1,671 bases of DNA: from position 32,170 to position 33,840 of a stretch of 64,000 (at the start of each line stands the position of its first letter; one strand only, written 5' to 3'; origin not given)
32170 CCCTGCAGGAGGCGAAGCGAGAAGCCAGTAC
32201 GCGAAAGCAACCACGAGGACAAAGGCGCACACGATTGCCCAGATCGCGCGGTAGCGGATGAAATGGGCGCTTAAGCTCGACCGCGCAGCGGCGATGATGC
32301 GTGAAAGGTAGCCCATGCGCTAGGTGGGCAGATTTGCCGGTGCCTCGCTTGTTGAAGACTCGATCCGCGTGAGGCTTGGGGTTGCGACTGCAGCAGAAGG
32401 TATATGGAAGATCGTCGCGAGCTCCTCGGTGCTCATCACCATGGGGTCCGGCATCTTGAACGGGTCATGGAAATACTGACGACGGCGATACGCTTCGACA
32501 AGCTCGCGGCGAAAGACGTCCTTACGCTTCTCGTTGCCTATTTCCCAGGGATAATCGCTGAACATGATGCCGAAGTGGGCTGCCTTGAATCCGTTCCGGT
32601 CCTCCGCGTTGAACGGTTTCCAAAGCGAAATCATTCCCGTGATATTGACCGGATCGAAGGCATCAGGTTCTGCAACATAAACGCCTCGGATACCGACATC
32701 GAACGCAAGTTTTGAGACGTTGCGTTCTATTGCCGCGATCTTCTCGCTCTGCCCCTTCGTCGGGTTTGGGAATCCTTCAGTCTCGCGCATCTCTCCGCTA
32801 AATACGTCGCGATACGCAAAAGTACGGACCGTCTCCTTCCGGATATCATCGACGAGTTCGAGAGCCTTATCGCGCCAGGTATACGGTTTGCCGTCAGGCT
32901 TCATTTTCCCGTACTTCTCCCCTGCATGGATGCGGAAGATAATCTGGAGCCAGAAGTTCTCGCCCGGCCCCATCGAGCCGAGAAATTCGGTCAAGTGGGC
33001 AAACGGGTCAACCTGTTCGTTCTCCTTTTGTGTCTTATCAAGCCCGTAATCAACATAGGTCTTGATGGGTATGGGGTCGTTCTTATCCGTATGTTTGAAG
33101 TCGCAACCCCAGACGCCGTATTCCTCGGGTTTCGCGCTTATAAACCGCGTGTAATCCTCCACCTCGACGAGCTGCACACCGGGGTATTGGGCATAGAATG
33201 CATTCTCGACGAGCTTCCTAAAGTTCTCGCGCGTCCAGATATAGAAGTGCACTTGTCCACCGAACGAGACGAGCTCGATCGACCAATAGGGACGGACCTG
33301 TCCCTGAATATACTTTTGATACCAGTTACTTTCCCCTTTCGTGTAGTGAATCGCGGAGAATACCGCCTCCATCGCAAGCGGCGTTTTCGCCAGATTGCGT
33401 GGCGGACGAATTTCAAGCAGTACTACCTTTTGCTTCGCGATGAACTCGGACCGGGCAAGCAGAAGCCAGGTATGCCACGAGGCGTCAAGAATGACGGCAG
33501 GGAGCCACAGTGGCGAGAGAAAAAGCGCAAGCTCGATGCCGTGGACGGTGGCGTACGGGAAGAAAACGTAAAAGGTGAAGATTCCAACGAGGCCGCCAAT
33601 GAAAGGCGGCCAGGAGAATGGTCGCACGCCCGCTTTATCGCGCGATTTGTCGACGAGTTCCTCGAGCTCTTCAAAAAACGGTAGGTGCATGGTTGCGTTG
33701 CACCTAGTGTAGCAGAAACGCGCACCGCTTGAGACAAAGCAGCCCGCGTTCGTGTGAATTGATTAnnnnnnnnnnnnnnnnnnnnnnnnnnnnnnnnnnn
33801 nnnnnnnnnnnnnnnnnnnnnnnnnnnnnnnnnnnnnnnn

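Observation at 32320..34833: Large lineage-specific hypothetical (456 aa) paired with a sigma-70-r4 plus HARE-HTH DNA-binding protein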

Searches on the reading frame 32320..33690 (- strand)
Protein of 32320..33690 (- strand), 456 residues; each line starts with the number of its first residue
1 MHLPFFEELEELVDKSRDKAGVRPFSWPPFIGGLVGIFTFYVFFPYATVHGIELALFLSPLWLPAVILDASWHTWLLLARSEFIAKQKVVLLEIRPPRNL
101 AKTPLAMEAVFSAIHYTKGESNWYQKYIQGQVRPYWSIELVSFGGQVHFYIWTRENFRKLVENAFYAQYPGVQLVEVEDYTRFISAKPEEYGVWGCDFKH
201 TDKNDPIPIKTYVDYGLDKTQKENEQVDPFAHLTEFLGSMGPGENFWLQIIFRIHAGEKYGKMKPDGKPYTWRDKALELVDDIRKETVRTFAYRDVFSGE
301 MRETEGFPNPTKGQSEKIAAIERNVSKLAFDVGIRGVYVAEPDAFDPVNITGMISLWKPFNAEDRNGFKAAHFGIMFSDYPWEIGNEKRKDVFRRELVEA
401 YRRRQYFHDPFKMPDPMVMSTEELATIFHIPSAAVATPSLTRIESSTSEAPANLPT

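Call 3: search_protein_families(library=pfam, proteins=[window:32320-33690:-], max_evalue=1)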
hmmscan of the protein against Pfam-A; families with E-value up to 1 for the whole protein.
window:32320-33690:- (456 aa): 0 families

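Call 4: search_protein_families(library=ncbifam, proteins=[window:32320-33690:-], max_evalue=1)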
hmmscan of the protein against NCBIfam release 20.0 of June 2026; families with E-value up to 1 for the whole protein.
window:32320-33690:- (456 aa): 0 families

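Call 5: search_protein_families(library=phrogs, proteins=[window:32320-33690:-], max_evalue=1)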
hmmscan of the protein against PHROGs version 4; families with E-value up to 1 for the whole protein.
window:32320-33690:- (456 aa): 1 family
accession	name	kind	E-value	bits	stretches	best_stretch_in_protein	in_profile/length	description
phrog_5156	-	unknown function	0.00013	21.1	1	79-187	18-131/824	-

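Call 6: search_protein_families(library=padloc, proteins=[window:32320-33690:-], max_evalue=1)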
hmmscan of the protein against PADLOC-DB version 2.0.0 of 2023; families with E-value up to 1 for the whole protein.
window:32320-33690:- (456 aa): 0 families

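Call 7: search_solved_structures(query=window:32320-33690:-, max_evalue=10)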
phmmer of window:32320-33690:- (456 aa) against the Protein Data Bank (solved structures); distinct sequences matched with E-value up to 10: 1.
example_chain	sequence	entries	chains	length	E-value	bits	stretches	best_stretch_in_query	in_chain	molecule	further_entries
8acs_A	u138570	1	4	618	0.95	11.4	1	254-326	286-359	FAD-dependent oxidoreductase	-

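Call 9: find_homologous_proteins(query=window:32320-33690:-, max_evalue=0.001)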
Query window:32320-33690:- (456 aa): 4060 proteins with E <= 0.001 among 8000 candidates; the best 120 are listed.
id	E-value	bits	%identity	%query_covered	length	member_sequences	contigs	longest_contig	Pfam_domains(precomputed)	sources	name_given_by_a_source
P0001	0.0e+0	1069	100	100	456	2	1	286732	PF26449.1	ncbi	-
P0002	1.1e-269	913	82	100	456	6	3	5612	PF26449.1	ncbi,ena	-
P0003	1.6e-250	850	78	100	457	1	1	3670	PF26449.1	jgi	jgi:hypothetical protein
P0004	8.7e-250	847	78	100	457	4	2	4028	PF26449.1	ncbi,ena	-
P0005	7.1e-247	838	77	100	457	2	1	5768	PF26449.1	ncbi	-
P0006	6.3e-239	812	76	100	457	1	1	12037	PF26449.1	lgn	-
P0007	3.2e-213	727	69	100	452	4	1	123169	PF26449.1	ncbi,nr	ncbi:MAG TPA: hypothetical protein VHC68_02310 [Candidatus Paceibacterota bacterium]|nr:hypothetical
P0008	1.7e-211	721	67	100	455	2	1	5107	PF26449.1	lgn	-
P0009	2.3e-210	717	67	100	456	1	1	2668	PF26449.1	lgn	-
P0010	4.1e-209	713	67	100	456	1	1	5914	PF26449.1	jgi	-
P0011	5.9e-208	710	65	100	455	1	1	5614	PF26449.1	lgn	-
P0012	1.0e-207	709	66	100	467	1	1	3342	PF26449.1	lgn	-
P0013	1.1e-206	705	67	100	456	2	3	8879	PF26449.1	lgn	-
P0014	2.6e-206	704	66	99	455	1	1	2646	-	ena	-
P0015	2.9e-206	704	67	100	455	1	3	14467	PF26449.1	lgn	-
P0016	3.1e-206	704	66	100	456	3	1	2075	PF26449.1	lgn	-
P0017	3.9e-206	703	67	100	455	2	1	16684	PF26449.1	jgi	jgi:hypothetical protein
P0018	7.2e-206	703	68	99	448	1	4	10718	PF26449.1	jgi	jgi:hypothetical protein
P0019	4.4e-205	700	65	100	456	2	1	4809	PF26449.1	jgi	-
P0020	5.0e-205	700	65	100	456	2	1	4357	PF26449.1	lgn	-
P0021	2.2e-204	698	66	100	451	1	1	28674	PF26449.1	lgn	-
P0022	2.9e-204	697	65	100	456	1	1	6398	PF26449.1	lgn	-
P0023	3.6e-204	697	65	100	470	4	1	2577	PF26449.1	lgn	-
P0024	5.4e-204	696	64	100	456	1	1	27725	PF26449.1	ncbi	-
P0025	1.2e-203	695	66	100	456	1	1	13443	PF26449.1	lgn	-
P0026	2.4e-202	691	65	100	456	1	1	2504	PF26449.1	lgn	-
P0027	2.7e-202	691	64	100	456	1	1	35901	PF26449.1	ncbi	-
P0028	2.6e-201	688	66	100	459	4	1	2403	PF26449.1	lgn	-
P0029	2.4e-200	684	63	100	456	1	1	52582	PF26449.1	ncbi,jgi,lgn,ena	jgi:hypothetical protein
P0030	9.5e-200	682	64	100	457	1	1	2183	PF26449.1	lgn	-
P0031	3.3e-199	681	65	100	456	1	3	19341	PF26449.1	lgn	-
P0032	3.9e-198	677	63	100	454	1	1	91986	PF26449.1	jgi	jgi:hypothetical protein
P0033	1.2e-197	676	66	97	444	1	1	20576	PF26449.1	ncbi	-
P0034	1.4e-197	675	65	100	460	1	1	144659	PF26449.1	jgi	jgi:hypothetical protein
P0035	1.6e-197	675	63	100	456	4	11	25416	PF26449.1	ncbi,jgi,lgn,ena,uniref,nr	ncbi:hypothetical protein A2950_01530 [Candidatus Kaiserbacteria bacterium RIFCSPLOWO2_01_FULL_55_19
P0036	2.4e-196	671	64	100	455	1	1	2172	PF26449.1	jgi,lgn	-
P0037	9.2e-196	669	63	100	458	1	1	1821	PF26449.1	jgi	jgi:hypothetical protein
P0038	1.3e-195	669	64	100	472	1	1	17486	PF26449.1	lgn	-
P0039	1.7e-194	665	64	100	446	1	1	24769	PF26449.1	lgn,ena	-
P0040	1.8e-192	658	62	100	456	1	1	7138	PF26449.1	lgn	-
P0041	1.5e-190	652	62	98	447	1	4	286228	PF26449.1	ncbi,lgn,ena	-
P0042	4.1e-190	651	79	77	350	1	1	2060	PF26449.1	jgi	jgi:hypothetical protein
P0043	4.8e-190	650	62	100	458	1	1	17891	PF26449.1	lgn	-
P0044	7.5e-188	643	60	98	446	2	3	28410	PF26449.1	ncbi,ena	-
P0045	1.6e-187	642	61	100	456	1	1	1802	PF26449.1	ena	-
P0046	2.9e-186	638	61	100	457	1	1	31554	PF26449.1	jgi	jgi:hypothetical protein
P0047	9.6e-185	633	60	100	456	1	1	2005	PF26449.1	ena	-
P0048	1.1e-184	633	60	100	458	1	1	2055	PF26449.1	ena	-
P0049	3.5e-184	631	59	100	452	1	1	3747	PF26449.1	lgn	-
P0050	1.1e-183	629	61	100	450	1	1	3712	PF26449.1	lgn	-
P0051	2.4e-183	628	59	100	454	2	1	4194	PF26449.1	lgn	-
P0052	1.0e-182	626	59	100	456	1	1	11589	PF26449.1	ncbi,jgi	-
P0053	1.3e-182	626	60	100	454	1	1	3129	PF26449.1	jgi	jgi:hypothetical protein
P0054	1.5e-182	626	60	100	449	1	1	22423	PF26449.1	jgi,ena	jgi:hypothetical protein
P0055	1.5e-182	626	59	99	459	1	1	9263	PF26449.1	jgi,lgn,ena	-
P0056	3.3e-182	625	60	99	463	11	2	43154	PF26449.1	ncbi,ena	-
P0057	6.6e-182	624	60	99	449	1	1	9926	PF26449.1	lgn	-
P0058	8.0e-182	623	59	97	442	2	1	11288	PF26449.1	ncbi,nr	ncbi:MAG: hypothetical protein KGI71_01420 [Patescibacteria group bacterium]|nr:hypothetical protein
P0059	1.5e-181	622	63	87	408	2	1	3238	PF26449.1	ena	-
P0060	2.6e-181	622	61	99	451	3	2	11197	PF26449.1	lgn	-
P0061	3.0e-181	621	59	100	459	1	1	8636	PF26449.1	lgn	-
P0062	7.0e-181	620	60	100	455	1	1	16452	PF26449.1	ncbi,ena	-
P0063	1.2e-180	620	61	92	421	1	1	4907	PF26449.1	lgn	-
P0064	1.2e-180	619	57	100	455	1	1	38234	PF26449.1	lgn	-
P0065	1.4e-180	619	59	100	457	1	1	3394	PF26449.1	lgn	-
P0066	1.6e-180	619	61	100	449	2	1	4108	PF26449.1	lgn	-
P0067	7.6e-180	617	59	100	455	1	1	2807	PF26449.1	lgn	-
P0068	3.3e-179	615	59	100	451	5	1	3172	PF26449.1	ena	-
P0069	4.7e-179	614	60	100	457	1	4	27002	PF26449.1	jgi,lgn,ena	-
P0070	1.1e-178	613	59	100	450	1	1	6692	PF26449.1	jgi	jgi:hypothetical protein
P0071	2.0e-178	612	60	100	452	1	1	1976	PF26449.1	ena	-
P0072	3.0e-178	612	59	100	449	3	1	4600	PF26449.1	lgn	-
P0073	9.2e-178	610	60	100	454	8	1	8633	PF26449.1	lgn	-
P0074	1.1e-177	610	59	100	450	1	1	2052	PF26449.1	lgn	-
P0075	1.3e-177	609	60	99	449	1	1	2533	PF26449.1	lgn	-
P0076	2.6e-177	608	59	100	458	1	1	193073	PF26449.1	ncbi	ncbi:MAG: hypothetical protein ACYC6X_02855 [Minisyncoccota bacterium]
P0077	2.8e-177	608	59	100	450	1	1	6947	PF26449.1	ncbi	-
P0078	3.1e-177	608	58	100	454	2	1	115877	PF26449.1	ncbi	-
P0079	4.2e-177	608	59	100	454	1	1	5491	PF26449.1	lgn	-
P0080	9.6e-177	607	59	99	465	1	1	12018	PF26449.1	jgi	jgi:hypothetical protein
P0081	1.2e-176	606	59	100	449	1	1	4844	PF26449.1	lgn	-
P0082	1.6e-176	606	59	99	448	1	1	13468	PF26449.1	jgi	jgi:hypothetical protein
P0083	2.3e-176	605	58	100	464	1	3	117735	PF26449.1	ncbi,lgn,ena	-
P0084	2.4e-176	605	58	100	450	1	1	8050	PF26449.1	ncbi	-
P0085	2.4e-176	605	59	100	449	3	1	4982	PF26449.1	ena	-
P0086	5.3e-176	604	58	100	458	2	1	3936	PF26449.1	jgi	jgi:hypothetical protein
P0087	7.0e-176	604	58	100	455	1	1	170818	PF26449.1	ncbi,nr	ncbi:MAG: hypothetical protein Q7R54_00295 [bacterium]|nr:hypothetical protein [bacterium]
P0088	8.0e-176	604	58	100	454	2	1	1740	PF26449.1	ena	-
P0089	9.1e-176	603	58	100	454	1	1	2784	PF26449.1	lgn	-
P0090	9.2e-176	603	60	99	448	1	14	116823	PF26449.1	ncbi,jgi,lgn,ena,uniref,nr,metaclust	ncbi:hypothetical protein A3G63_02850 [Candidatus Kaiserbacteria bacterium RIFCSPLOWO2_12_FULL_52_8]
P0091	1.0e-175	603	60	100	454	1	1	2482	PF26449.1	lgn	-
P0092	1.0e-175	603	61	96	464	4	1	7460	PF26449.1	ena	-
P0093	1.1e-175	603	58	100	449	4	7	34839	PF26449.1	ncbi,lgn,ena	-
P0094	1.2e-175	603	58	99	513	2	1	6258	PF26449.1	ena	-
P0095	1.3e-175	603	60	99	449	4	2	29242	PF26449.1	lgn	-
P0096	1.6e-175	603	58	99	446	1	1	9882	PF26449.1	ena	-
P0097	1.7e-175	603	60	100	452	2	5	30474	PF26449.1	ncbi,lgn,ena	-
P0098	2.3e-175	602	60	99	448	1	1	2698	PF26449.1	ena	-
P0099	3.2e-175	602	58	100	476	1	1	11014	PF26449.1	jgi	jgi:hypothetical protein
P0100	4.7e-175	601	59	100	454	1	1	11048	PF26449.1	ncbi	-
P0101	5.1e-175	601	58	100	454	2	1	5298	PF26449.1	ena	-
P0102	7.3e-175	600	59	100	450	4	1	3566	PF26449.1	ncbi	-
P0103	8.6e-175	600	60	99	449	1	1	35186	PF26449.1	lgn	-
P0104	9.3e-175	600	58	100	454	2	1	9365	PF26449.1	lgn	-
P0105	1.1e-174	600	59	99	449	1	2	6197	PF26449.1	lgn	-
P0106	1.1e-174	600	58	100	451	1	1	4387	PF26449.1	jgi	jgi:hypothetical protein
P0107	1.2e-174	600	59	100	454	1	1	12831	PF26449.1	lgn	-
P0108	2.8e-174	598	59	100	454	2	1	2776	PF26449.1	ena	-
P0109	2.9e-174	598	60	96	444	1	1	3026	PF26449.1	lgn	-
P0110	5.2e-174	598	57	100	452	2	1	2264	PF26449.1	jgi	jgi:hypothetical protein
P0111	5.9e-174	597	58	100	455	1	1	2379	PF26449.1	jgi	jgi:hypothetical protein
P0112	6.2e-174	597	58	100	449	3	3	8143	PF26449.1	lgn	-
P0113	6.3e-174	597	58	100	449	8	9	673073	PF26449.1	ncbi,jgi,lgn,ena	-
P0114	9.9e-174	597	56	100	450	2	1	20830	PF26449.1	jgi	-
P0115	1.9e-173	596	58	99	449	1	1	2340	PF26449.1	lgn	-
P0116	2.3e-173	595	58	99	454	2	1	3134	PF26449.1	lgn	-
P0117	2.5e-173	595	60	100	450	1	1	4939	PF26449.1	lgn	-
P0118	2.7e-173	595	60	99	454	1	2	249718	PF26449.1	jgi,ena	jgi:hypothetical protein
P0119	4.9e-173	594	57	100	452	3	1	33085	PF26449.1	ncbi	ncbi:MAG: hypothetical protein ACYC1Y_02905 [Minisyncoccota bacterium]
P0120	6.0e-173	594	58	100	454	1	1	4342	PF26449.1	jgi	jgi:hypothetical protein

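Call 16: find_encoding_contigs(protein=P0113, flank=8000, max_places=3)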
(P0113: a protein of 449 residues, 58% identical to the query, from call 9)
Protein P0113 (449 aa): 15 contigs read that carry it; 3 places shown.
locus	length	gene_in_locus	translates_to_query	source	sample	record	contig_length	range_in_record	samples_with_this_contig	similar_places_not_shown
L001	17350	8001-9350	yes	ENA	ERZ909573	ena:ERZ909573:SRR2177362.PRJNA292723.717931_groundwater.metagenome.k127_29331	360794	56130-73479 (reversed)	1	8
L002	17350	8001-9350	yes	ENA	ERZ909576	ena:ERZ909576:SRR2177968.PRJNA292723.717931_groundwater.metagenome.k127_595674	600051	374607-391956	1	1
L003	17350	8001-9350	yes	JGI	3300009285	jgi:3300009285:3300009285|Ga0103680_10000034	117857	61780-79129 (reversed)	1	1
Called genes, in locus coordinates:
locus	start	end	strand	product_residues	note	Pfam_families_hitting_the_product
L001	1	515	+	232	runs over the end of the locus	-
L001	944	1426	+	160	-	-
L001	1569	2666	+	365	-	PF01926:MMR_HSR1, PF02421:FeoB_N, PF06071:YchF-GTPase_C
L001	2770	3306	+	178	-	-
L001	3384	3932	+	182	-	-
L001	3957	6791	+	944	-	PF00133:tRNA-synt_1, PF09334:tRNA-synt_1g, PF13603:tRNA-synt_1_2, PF00293:NUDIX, PF00133:tRNA-synt_1, PF09334:tRNA-synt_1g (weak), PF08264:Anticodon_1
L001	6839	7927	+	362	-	PF04545:Sigma70_r4, PF05066:HARE-HTH (faint)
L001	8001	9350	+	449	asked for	PF26449:DUF8128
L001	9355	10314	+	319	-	PF02618:YceG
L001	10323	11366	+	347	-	PF02540:NAD_synthase (weak), PF03054:tRNA_Me_trans, PF20259:tRNA_Me_trans_M, PF20258:tRNA_Me_trans_C (weak)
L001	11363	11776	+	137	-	-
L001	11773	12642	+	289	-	PF04471:Mrr_cat (faint)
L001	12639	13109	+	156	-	PF23951:DUF7282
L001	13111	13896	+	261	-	PF12705:PDDEXK_1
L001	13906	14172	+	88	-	PF01035:DNA_binding_1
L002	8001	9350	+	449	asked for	PF26449:DUF8128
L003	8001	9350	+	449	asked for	PF26449:DUF8128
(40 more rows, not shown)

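Call 20: search_protein_representatives(protein=window:32320-33690:-)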
Query: 456 residues. Proteins with E-value up to 0.001 (for the whole library): 1564; up to 1e-10: 1118; up to 1e-30: 558. The best 150 are listed.
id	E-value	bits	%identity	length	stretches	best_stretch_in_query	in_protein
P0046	9.3e-187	637.9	62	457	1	1-456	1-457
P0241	2.1e-122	425.7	44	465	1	4-456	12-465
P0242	2.1e-114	399.4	66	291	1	166-456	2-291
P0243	4.2e-110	385.1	54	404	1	11-327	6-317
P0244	3.2e-106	372.3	45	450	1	2-456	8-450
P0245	2.2e-104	366.3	46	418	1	31-455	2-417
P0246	3.3e-103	362.4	46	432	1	18-456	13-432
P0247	1.2e-102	360.6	42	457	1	4-456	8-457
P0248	8.0e-100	351.3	43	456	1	29-455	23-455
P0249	1.9e-96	340.2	56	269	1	3-268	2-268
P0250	2.3e-94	333.3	44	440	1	40-455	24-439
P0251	7.7e-92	324.9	43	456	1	40-455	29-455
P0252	4.9e-90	319.0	45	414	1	52-455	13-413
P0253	1.6e-88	314.0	46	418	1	58-455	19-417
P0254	4.1e-88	312.7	43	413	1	52-455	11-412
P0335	4.6e-65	236.6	33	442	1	43-456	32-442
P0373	1.4e-57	212.0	32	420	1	60-455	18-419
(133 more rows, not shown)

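Call 21: predict_structure(alignment_id=A1)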
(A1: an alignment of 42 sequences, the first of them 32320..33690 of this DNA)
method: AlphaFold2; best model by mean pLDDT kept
length: 456 residues; sequences in the alignment: 42
mean_pLDDT: 79.2   pTM: 0.77
mean pLDDT of the five models: 79.2, 76.4, 76.3, 74.6, 74.5
residues with pLDDT >= 90: 94; 70-90: 265; 50-70: 71; < 50: 26
segments of 3 or more residues with pLDDT < 50: 433-456
pLDDT, mean of each block of 10 residues (from residue 1): 63 71 66 85 89 84 84 87 88 78 76 75 79 88 89 90 87 88 83 92 83 57 63 86 93 87 85 89 75 65 65 80 88 94 92 88 79 78 75 89 86 86 84 42 36 42
secondary structure, 60 per line:
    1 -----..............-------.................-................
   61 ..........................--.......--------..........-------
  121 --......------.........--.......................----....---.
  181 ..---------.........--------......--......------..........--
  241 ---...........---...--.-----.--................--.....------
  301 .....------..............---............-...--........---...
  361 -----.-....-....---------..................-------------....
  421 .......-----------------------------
elements in order: H6-19 H27-43 H45-86 E89-95 H104-113 H123-128 E135-143 E146-154 H155-168 E173-176 E192-200 H210-214 H217-222 H229-238 E244-254 H272-287 E290-294 E301-305 H312-325 E329-340 H347-354 E368-371 H373-376 H386-403 E417-420 H421-427

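Call 29: find_related_loci(query=A2, collection=genome_contigs, flank=7000)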
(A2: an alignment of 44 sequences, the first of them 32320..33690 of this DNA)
Query A2 (456 aa) in genome_contigs; peptide patterns used: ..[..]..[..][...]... (x = any residue, [..] = any of these).
600 stretches matched a pattern (row limit reached: there are more); 576 encode a relative of the query (tblastn E <= 1e-3); the best 80 are kept; 80 distinct loci.
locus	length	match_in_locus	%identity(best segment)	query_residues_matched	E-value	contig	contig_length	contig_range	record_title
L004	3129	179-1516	59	9-456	0e+0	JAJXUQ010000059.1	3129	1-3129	MAG: bacterium isolate BP5.bin105 NODE_70107_length_3129_cov_1.341439, whole genome shotgun sequence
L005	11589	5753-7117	59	3-456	9e-180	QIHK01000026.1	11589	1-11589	MAG: Candidatus Kaiserbacteria bacterium isolate SZUA-125 Ga0063293_10005758, whole genome shotgun sequence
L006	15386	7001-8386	58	3-456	2e-178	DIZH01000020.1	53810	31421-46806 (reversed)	MAG TPA_asm: Patescibacteria group bacterium UBA6033 UBA6033_contig_1999, whole genome shotgun sequence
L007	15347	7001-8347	60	1-455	2e-178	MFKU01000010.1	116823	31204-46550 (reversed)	MAG: Candidatus Kaiserbacteria bacterium RIFCSPHIGHO2_01_FULL_53_31 rifcsphigho2_01_scaffold_343, whole genome shotgun s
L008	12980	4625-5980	57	3-455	5e-175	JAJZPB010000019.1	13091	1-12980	MAG: bacterium isolate SKS1.bin108 NODE_8474_length_13091_cov_3.866708, whole genome shotgun sequence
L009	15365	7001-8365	58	1-456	8e-174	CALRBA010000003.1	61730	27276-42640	MAG: Candidatus Nomurabacteria bacterium isolate MaH-09apr19-126 genome assembly, contig: MaH-09apr19-C874, whole genome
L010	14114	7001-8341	57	1-456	4e-171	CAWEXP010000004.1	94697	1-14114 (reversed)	MAG: Candidatus Kaiserbacteria bacterium isolate MFD04780.bin.1.84 genome assembly, contig: contig_142234, whole genome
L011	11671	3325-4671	57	3-455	2e-165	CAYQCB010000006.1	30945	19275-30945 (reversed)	MAG TPA_asm: uncultured Candidatus Saccharibacteria bacterium isolate SRP193066_co1_87 genome assembly, contig: NODE_161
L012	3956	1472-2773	57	21-455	5e-169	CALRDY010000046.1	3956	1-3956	MAG: Candidatus Nomurabacteria bacterium isolate LH-02apr19-231 genome assembly, contig: LH-02apr19-C63180, whole genome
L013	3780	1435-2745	55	20-456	1e-167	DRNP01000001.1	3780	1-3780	MAG TPA_asm: Candidatus Kaiserbacteria bacterium isolate HyVt-514 HyVt-514_k145_1007404, whole genome shotgun sequence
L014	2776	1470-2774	59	3-438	1e-170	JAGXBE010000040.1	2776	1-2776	MAG: Patescibacteria group bacterium isolate REEB93 contig-150_54965, whole genome shotgun sequence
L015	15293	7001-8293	47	29-456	1e-123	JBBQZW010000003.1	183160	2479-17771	MAG: Candidatus Paceibacteria bacterium isolate Co_metawrap_2255 Cmw_2255_k141_12200836_length_183160_cov_16.3408, whole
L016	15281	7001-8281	45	24-456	4e-117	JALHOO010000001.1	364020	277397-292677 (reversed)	MAG: Candidatus Paceibacterota bacterium isolate bin.152 c_000000000139, whole genome shotgun sequence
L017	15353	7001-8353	43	9-456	6e-115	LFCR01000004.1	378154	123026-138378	MAG: Parcubacteria bacterium C7867-008 C7867_00009, whole genome shotgun sequence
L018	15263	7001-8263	44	23-455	6e-108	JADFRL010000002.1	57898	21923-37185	MAG: Patescibacteria group bacterium isolate B86T1L10 B86T1L10_NODE390, whole genome shotgun sequence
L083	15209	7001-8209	38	49-455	2e-79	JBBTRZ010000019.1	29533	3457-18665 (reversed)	MAG: Patescibacteria group bacterium isolate H51-bin050_1 H51_bin050_1_000000000019, whole genome shotgun sequence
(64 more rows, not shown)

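Call 36: find_related_loci(query=A2, collection=viral_contigs, flank=6000)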
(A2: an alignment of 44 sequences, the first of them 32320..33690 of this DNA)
Query A2 (456 aa) in viral_contigs; peptide patterns used: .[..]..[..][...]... (x = any residue, [..] = any of these).
49 stretches matched a pattern; 1 encode a relative of the query (tblastn E <= 1e-3); 1 distinct loci.
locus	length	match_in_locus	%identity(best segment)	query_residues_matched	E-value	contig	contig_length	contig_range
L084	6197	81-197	41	418-456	1e-6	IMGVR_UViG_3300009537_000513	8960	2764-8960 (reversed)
